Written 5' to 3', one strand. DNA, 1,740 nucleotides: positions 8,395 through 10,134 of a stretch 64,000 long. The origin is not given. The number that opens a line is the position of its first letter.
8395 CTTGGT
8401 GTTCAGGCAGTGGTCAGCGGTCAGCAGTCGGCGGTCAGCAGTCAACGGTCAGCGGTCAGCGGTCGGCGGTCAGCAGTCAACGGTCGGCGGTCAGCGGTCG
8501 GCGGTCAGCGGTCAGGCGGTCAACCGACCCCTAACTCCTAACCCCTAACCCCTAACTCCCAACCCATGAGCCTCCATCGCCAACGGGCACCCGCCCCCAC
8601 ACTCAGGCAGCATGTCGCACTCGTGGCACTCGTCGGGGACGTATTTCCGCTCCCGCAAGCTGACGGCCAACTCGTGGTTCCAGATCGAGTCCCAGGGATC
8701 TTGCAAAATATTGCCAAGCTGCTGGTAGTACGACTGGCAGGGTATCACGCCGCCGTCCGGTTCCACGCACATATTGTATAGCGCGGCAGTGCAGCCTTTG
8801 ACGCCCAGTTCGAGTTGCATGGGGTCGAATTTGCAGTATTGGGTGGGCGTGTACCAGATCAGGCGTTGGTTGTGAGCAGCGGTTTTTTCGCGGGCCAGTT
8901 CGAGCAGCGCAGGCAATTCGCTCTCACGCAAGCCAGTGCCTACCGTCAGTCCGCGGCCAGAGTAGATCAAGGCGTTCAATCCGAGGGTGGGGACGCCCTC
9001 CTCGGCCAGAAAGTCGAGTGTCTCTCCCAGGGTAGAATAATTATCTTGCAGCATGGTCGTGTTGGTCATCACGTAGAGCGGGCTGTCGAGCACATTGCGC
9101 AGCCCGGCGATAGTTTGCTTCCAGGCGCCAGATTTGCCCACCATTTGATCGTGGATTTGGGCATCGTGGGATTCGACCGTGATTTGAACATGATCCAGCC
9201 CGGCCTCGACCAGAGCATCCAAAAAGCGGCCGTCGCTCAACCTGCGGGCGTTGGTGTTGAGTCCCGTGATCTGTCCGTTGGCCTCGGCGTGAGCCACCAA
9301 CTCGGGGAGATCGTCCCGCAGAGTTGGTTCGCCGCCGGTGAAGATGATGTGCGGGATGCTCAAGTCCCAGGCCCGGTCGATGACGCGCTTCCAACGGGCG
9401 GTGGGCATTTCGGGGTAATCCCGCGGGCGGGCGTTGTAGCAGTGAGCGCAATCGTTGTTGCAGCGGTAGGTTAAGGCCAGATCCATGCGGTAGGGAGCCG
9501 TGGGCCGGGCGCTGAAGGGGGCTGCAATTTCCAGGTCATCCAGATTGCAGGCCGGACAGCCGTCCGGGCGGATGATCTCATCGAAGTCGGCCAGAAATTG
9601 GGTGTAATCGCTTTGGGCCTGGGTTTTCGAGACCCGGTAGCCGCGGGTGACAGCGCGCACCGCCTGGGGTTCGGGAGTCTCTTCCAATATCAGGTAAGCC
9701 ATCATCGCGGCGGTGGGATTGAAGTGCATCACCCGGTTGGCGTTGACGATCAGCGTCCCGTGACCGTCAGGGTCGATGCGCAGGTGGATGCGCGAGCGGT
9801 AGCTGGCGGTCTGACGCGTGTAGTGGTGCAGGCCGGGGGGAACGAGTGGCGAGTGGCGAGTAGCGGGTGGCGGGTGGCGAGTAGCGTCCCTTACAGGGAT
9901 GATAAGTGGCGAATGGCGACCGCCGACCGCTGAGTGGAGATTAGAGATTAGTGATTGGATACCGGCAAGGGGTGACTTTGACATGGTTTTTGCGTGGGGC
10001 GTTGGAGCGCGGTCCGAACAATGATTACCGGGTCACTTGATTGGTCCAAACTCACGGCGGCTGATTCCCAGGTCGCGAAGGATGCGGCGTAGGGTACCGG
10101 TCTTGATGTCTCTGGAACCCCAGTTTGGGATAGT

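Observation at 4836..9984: Candidate new lipid or lipopeptide module: RRE-like radical SAM/SPASM, CDP-alcohol phosphatidyltransferase, PatA/HtrB-like acyltransferase and a Cys-less rSAM paralogue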

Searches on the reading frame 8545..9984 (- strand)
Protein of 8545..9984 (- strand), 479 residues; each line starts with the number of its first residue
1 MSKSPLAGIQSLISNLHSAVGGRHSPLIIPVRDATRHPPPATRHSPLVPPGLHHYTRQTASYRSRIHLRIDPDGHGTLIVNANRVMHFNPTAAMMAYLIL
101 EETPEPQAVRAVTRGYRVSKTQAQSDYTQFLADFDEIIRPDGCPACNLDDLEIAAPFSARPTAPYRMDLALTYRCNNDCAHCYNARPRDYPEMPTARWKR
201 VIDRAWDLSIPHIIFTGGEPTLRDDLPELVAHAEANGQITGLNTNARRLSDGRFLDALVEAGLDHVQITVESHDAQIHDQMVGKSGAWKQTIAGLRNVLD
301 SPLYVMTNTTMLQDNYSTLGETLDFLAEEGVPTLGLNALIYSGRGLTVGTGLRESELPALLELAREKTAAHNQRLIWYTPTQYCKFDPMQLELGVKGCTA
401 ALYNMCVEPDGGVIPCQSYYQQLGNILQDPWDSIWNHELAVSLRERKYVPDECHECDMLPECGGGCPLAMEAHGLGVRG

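Call 3: search_protein_families(library=pfam, proteins=[window:8545-9984:-], max_evalue=0.1)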
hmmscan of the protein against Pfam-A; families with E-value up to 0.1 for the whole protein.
window:8545-9984:- (479 aa): 4 families
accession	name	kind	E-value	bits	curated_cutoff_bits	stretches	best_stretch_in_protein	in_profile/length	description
PF04055.27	Radical_SAM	-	2.5e-26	93.3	29.5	1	171-326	3-166/166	Radical SAM superfamily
PF13186.11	SPASM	-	2.1e-09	37.9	21.5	1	398-457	1-67/67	Iron-sulfur cluster-binding domain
PF05402.18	PqqD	-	6.3e-05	23.7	23.4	1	80-134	5-61/67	Coenzyme PQQ synthesis protein D (PqqD)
PF13353.11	Fer4_12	-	0.0016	19.2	22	1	174-233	14-77/137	4Fe-4S single cluster domain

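Call 4: search_protein_families(library=ncbifam, proteins=[window:8545-9984:-], max_evalue=0.1)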
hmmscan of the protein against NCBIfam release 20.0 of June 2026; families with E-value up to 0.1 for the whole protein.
window:8545-9984:- (479 aa): 70 families (the best 25 are shown)
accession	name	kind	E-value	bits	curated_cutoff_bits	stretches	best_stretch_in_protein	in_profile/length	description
TIGR04055.1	rSAM_NirJ2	equivalog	9e-36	124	500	1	172-465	7-303/326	putative heme d1 biosynthesis radical SAM protein NirJ2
TIGR02109.1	PQQ_syn_pqqE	equivalog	7.8e-35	120.5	381.35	1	162-466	4-312/358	pyrroloquinoline quinone biosynthesis protein PqqE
TIGR04347.1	pseudo_SAM_Halo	equivalog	2.6e-33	115.9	525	1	171-347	44-220/390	TIGR04347 family pseudo-SAM/SPASM protein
TIGR04546.1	rSAM_ahbC_deAc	equivalog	1.4e-31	109.7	650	2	171-368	45-243/390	12,18-didecarboxysiroheme deacetylase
TIGR04545.1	rSAM_ahbD_hemeb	equivalog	1.8e-31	109.8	500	2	171-346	6-182/339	heme b synthase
TIGR04051.1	rSAM_NirJ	equivalog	2.4e-30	105.7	515.45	1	171-346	8-183/354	heme d1 biosynthesis radical SAM protein NirJ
TIGR04054.1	rSAM_NirJ1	equivalog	6.8e-30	103.9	650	1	171-370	42-242/387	putative heme d1 biosynthesis radical SAM protein NirJ1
TIGR04303.1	GeoRSP_rSAM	equivalog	2.8e-27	96.1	400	1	163-467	3-307/325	GeoRSP system radical SAM/SPASM protein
TIGR03962.1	mycofact_rSAM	equivalog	5.5e-25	88.3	265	1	162-468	9-315/339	mycofactocin radical SAM maturase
TIGR04053.2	TIGR04053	equivalog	5.6e-25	88.3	395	1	171-348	14-195/366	TIGR04053 family radical SAM/SPASM domain-containing protein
TIGR04250.1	SCM_rSAM_ScmE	equivalog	8.3e-24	84.1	400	2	164-343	2-183/358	SynChlorMet cassette radical SAM/SPASM protein ScmE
NF038332.1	rSAM_rare_HxsC4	exception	1.3e-22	80.4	500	1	166-347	15-202/335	radical SAM protein HxsC4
TIGR04133.1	rSAM_w_lipo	hypoth_equivalog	1.3e-22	80.2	425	1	172-465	31-330/350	TIGR04133 family radical SAM/SPASM protein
NF045574.1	sacti_mat_StsB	exception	2.6e-21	76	625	1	169-469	100-398/466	StsB family radical SAM/SPASM domain sactipeptide maturase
TIGR02668.1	moaA_archaeal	equivalog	2.7e-20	72.6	325.25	1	168-334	13-181/303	GTP 3',8-cyclase MoaA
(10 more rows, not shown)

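Call 5: find_homologous_proteins(query=window:8545-9984:-, max_evalue=1e-10)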
Query window:8545-9984:- (479 aa): 6334 proteins with E <= 1e-10 among 8000 candidates; the best 120 are listed.
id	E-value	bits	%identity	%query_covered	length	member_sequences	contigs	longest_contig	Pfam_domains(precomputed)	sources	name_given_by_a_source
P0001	0.0e+0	1129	100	100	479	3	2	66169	PF13186.12,PF04055.28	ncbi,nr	ncbi:MAG: radical SAM protein [Chloroflexi bacterium]|nr:radical SAM protein [Chloroflexota bacteriu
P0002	4.4e-250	849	82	89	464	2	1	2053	PF13186.12,PF04055.28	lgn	-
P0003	6.9e-246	835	75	97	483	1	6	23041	PF13186.12,PF04055.28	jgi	jgi:radical SAM protein with 4Fe4S-binding SPASM domain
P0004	9.2e-246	835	80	89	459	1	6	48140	PF13186.12,PF04055.28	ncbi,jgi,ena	-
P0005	9.0e-245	831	78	89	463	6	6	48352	PF13186.12,PF04055.28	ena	-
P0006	3.2e-243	826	78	91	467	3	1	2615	PF13186.12,PF04055.28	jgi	jgi:radical SAM protein with 4Fe4S-binding SPASM domain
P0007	5.1e-242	822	73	99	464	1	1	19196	PF13186.12,PF04055.28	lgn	-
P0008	6.1e-242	822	75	97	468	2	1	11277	PF13186.12,PF04055.28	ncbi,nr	ncbi:MAG: radical SAM protein [Chloroflexi bacterium]|nr:radical SAM protein [Chloroflexota bacteriu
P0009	1.7e-241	820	74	98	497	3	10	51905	PF13186.12,PF04055.28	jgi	-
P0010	3.4e-241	819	74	97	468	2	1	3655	PF13186.12,PF04055.28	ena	-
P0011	3.5e-241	819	73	97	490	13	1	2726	PF13186.12,PF04055.28,PF05402.19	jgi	jgi:radical SAM protein with 4Fe4S-binding SPASM domain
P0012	9.2e-241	818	74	97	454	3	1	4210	PF13186.12,PF04055.28,PF05402.19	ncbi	-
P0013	1.4e-240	817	77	90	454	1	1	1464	PF13186.12,PF04055.28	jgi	jgi:radical SAM protein with 4Fe4S-binding SPASM domain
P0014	2.6e-239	813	72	98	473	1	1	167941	PF13186.12,PF04055.28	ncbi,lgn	-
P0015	3.6e-239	813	78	89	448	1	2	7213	PF13186.12,PF04055.28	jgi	-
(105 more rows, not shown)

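Call 6: find_related_loci(query=window:8545-9984:-, collection=genome_contigs, flank=8000)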
Query window:8545-9984:- (479 aa) in genome_contigs; peptide patterns used: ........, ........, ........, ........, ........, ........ (x = any residue, [..] = any of these).
451 stretches matched a pattern; 403 encode a relative of the query (tblastn E <= 1e-3); the best 80 are kept; 80 distinct loci.
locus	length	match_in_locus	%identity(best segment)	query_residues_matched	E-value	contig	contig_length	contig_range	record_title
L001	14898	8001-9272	80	49-472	0e+0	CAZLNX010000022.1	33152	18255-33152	MAG TPA_asm: uncultured Anaerolineales bacterium isolate SRP077602_co5_33 genome assembly, contig: NODE_6501_length_3315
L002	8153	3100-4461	74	3-472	0e+0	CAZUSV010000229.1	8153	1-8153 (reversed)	MAG TPA_asm: uncultured Anaerolineales bacterium isolate SRP077602_co5_397 genome assembly, contig: NODE_35721_length_81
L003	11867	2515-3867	74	6-472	0e+0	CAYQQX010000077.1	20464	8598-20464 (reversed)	MAG TPA_asm: uncultured Anaerolineales bacterium isolate binchicken_co65_18 genome assembly, contig: NODE_10749_length_2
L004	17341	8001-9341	72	1-470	0e+0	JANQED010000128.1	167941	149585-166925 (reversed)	MAG: Anaerolineales bacterium isolate PL23a_bin.114 k99_6283782, whole genome shotgun sequence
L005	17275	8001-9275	76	49-473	0e+0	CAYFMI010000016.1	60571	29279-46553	MAG TPA_asm: uncultured Anaerolineales bacterium isolate ERP019367_co2_135 genome assembly, contig: NODE_503_length_6057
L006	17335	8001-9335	71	3-472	0e+0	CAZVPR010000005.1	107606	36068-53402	MAG TPA_asm: uncultured Anaerolineales bacterium isolate SRP077602_co5_498 genome assembly, contig: NODE_578_length_1076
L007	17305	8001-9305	72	40-474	0e+0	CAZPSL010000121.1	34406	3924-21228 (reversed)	MAG TPA_asm: uncultured Anaerolineales bacterium isolate binchicken_co219_421 genome assembly, contig: k141_1542497, who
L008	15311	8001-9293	72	43-473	0e+0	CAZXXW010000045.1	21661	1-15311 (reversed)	MAG TPA_asm: uncultured Anaerolineales bacterium isolate SRP332253_co1_251 genome assembly, contig: NODE_3803_length_216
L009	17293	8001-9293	70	42-472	0e+0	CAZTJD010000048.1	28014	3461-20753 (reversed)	MAG TPA_asm: uncultured Anaerolineales bacterium isolate SRP214966_co2_360 genome assembly, contig: NODE_2079_length_280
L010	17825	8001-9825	71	8-468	0e+0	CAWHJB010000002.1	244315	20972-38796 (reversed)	MAG: uncultured Chloroflexia bacterium isolate MFD02923.bin.2.67 genome assembly, contig: contig_12993, whole genome sho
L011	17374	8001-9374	66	2-472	0e+0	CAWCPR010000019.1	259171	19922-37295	MAG: uncultured Chloroflexia bacterium isolate MFD04944.bin.2.27 genome assembly, contig: contig_81535, whole genome sho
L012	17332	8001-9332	68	27-468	0e+0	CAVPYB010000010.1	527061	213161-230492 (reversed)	MAG: uncultured Chloroflexia bacterium isolate MFD09964.bin.2.153 genome assembly, contig: contig_475, whole genome shot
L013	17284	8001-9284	71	43-470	0e+0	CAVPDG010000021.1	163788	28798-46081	MAG: uncultured Chloroflexia bacterium isolate MFD00032.bin.2.110 genome assembly, contig: contig_59087, whole genome sh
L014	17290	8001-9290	71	47-476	0e+0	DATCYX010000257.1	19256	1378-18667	MAG TPA_asm: Anaerolineales bacterium isolate SMAG_U55 k141_109685, whole genome shotgun sequence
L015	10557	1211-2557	67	22-468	0e+0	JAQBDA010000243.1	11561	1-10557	MAG: Chloroflexota bacterium isolate MAG_401_bin-08 401_bin-08_ctg-243, whole genome shotgun sequence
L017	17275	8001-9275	71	50-474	0e+0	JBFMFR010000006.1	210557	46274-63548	MAG: Chloroflexota bacterium isolate MAG276 MAG276_6, whole genome shotgun sequence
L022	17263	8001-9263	70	51-471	0e+0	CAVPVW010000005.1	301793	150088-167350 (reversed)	MAG: uncultured Chloroflexia bacterium isolate MFD00032.bin.2.128 genome assembly, contig: contig_37462, whole genome sh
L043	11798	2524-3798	68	51-475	0e+0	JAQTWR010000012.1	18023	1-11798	MAG: Anaerolineales bacterium isolate STC_115 NODE_6631_length_18023_cov_2.333929_Sandtown_C, whole genome shotgun seque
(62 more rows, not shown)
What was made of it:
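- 8545..9984 (-): rSAM_A: the catalytic enzyme. It has an RRE (res ~50-140, 9565-9837), a radical SAM core with CX3CX2C (9439-9462) and a full SPASM domain (res 384-466, 8587-8835). It is 64-80% identical across Anaerolineales (calls 5, 6).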

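Call 29: search_solved_structures(query=window:8545-9984:-, max_evalue=0.001, show_alignments=1)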
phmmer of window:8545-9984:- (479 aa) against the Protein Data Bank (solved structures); distinct sequences matched with E-value up to 0.001: 8.
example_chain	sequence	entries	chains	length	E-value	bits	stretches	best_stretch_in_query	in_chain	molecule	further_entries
6c8v_A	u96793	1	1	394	4.2e-20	75.3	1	163-467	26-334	Coenzyme PQQ synthesis protein E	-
6efn_A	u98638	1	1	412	1.1e-15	60.8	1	162-435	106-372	Sporulation killing factor maturation protein SkfB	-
7vob_C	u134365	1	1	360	2.1e-12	49.9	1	167-339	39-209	Cytosylglucuronate decarboxylase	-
7voc_C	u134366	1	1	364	2.2e-12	49.9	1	167-339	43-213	Cytosylglucuronate decarboxylase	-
5v1q_A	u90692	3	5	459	2.2e-09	40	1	171-331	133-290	Radical SAM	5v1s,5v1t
8wm2_A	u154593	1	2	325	6.9e-09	38.3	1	167-288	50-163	Fe-S radical SAM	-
7tol_A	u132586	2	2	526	3.5e-08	36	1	168-345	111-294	glycerol dibiphytanyl glycerol tetraether - macrocyclic archaeol synthase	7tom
5wgg_A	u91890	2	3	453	0.00016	23.9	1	168-467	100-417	Radical SAM domain protein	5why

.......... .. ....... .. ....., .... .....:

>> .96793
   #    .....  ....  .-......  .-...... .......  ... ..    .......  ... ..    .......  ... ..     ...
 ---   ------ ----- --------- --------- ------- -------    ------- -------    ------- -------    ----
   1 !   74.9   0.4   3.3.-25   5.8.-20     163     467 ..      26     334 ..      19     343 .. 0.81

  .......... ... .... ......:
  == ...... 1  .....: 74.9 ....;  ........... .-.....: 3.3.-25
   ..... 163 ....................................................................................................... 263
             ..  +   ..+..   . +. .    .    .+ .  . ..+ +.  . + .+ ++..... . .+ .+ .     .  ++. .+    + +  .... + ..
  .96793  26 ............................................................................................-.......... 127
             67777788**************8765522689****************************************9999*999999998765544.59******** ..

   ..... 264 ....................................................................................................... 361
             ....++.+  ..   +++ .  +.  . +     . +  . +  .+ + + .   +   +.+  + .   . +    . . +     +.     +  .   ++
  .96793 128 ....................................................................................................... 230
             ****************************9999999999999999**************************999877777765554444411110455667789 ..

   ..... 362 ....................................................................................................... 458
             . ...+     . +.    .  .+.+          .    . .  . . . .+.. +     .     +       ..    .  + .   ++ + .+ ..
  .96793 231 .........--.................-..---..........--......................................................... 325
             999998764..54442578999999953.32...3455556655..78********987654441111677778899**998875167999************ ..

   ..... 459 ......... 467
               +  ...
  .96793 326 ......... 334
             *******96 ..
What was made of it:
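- Closest known: PqqE/PqqD and MftC/MftB. Same: PqqE is the best sequence match in PDB (E 4e-20) and scores second among NCBIfam models (calls 4, 29).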

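Call 43: predict_structure(alignment_id=A2)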
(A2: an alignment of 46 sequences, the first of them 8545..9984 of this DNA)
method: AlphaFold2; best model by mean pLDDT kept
length: 479 residues; sequences in the alignment: 46
mean_pLDDT: 74.8   pTM: 0.78
mean pLDDT of the five models: 74.8, 73.5, 73.1, 72.9, 71.0
residues with pLDDT >= 90: 151; 70-90: 160; 50-70: 85; < 50: 83
segments of 3 or more residues with pLDDT < 50: 1-8, 17-42, 152-165, 340-347, 388-395, 397-402, 476-479
pLDDT, mean of each block of 10 residues (from residue 1): 41 48 40 42 69 89 86 85 77 94 97 92 92 87 58 37 47 58 62 91 87 75 88 90 90 96 91 92 88 96 88 86 96 76 45 75 89 77 51 46 70 72 91 87 76 68 56 49
secondary structure, 60 per line:
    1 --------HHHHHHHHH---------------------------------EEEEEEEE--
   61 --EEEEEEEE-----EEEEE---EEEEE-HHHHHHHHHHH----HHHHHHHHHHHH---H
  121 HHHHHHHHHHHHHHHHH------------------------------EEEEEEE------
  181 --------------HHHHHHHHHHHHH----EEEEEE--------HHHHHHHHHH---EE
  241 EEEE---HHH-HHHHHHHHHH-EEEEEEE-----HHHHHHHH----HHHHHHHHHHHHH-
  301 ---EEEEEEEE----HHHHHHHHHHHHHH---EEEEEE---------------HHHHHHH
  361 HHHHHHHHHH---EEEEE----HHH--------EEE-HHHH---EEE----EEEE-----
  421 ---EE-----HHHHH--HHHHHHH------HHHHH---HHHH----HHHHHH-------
elements in order: H9-17 E51-58 E63-70 E76-80 E84-88 H90-100 H105-116 H120-137 E168-174 H195-207 E212-217 H226-235 E239-244 H252-261 E263-269 H275-282 H287-299 E304-311 H316-329 E333-338 H354-370 E374-378 E394-396 H398-401 E405-407 E412-415 H431-435 H438-444 H451-455 H459-462 H467-472
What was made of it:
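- On RRE-dependent radical SAM/SPASM peptide maturases (RiPP-type): AF2 shows strands plus three helices at pLDDT 85-97 (call 43).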

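Call 46: fold_search(model_id=the predicted structure, library=pdb)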
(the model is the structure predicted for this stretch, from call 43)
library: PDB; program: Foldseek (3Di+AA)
matches with E <= 10: 1635; with E <= 0.001: 116
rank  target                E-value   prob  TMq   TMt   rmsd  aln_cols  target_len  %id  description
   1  6efn                  2.2e-12  1.00  0.47  0.56   8.1       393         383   18  Structure of a RiPP maturase, SkfB (released 2018-10-24)
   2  5v1q_A                5.0e-12  1.00  0.52  0.57   8.7       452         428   16  Crystal structure of Streptococcus suis SuiB (released 2017-08-30)
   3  6c8v                  6.2e-12  1.00  0.47  0.69   4.4       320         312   22  X-ray structure of PqqE from Methylobacterium extorquens (released 2018-02-14)
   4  5v1t_A                8.2e-12  1.00  0.52  0.56   8.8       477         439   16  Crystal structure of Streptococcus suis SuiB bound to precursor peptide SuiA (released 2017-08-30)
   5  5v1s_A                1.7e-11  1.00  0.53  0.59   8.6       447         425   18  Crystal structure of Streptococcus suis SuiB bound to S-adenosylmethionine (released 2017-08-30)
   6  5v1s_B                3.1e-11  1.00  0.54  0.60   7.9       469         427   16  Crystal structure of Streptococcus suis SuiB bound to S-adenosylmethionine (released 2017-08-30)
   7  5v1q_B                3.4e-11  1.00  0.55  0.59   7.9       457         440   17  Crystal structure of Streptococcus suis SuiB (released 2017-08-30)
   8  5wgg_A                4.3e-10  1.00  0.47  0.51  15.3       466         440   14  Structural Insights into Thioether Bond Formation in the Biosynthesis of Sactipeptides (released 2017-07-26)
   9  7vob                  6.3e-10  1.00  0.46  0.64   8.2       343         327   20  The crystal structure of a Radical SAM Enzyme BlsE involved in the Biosynthesis of Blasticidin S (released 2022-05-04)
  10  4k37_A                2.9e-09  1.00  0.50  0.63   5.1       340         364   15  Native anSMEcpe with bound AdoMet (released 2013-05-08)
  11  4k37_B                4.8e-09  1.00  0.48  0.61   5.4       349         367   16  Native anSMEcpe with bound AdoMet (released 2013-05-08)
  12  4k38_B                7.9e-09  1.00  0.48  0.61   5.3       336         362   16  Native anSMEcpe with bound AdoMet and Kp18Cys peptide (released 2013-05-08)
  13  4k39_A                7.9e-09  1.00  0.48  0.62   5.2       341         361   18  Native anSMEcpe with bound AdoMet and Cp18Cys peptide (released 2013-05-08)
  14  8hzv_C                1.2e-08  1.00  0.43  0.43  14.1       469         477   16  The crystal structure of a Radical SAM Enzyme DesII (released 2024-07-10)
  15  4k39_B                1.2e-08  1.00  0.49  0.63   5.0       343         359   16  Native anSMEcpe with bound AdoMet and Cp18Cys peptide (released 2013-05-08)
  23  7tol                  5.7e-08  1.00  0.36  0.35  14.9       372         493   16  X-ray crystal structure of glycerol dibiphytanyl glycerol tetraether - macrocyclic archaeol synthase (GDGT-MAS) from Met (released 2022-08-31)
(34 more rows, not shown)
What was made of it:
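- On RRE-dependent radical SAM/SPASM peptide maturases (RiPP-type): The SuiB and CteB superpositions span the N-terminus (call 46).
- Closest known: Sactipeptide and ranthipeptide maturases with an N-terminal RRE. Same: SkfB and CteB are among the best sequence and structure matches (calls 29, 46).
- Closest known: SuiB. Same: It is the best full-length structural superposition, 447-477 aligned columns including the RRE (call 46).
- Closest known: Tetraether/membrane-spanning lipid synthases. Same: Matches are weak (calls 4, 29, 46).
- Best sequence and structure matches are PqqE, SkfB, SuiB, CteB and anSME (calls 29, 46).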
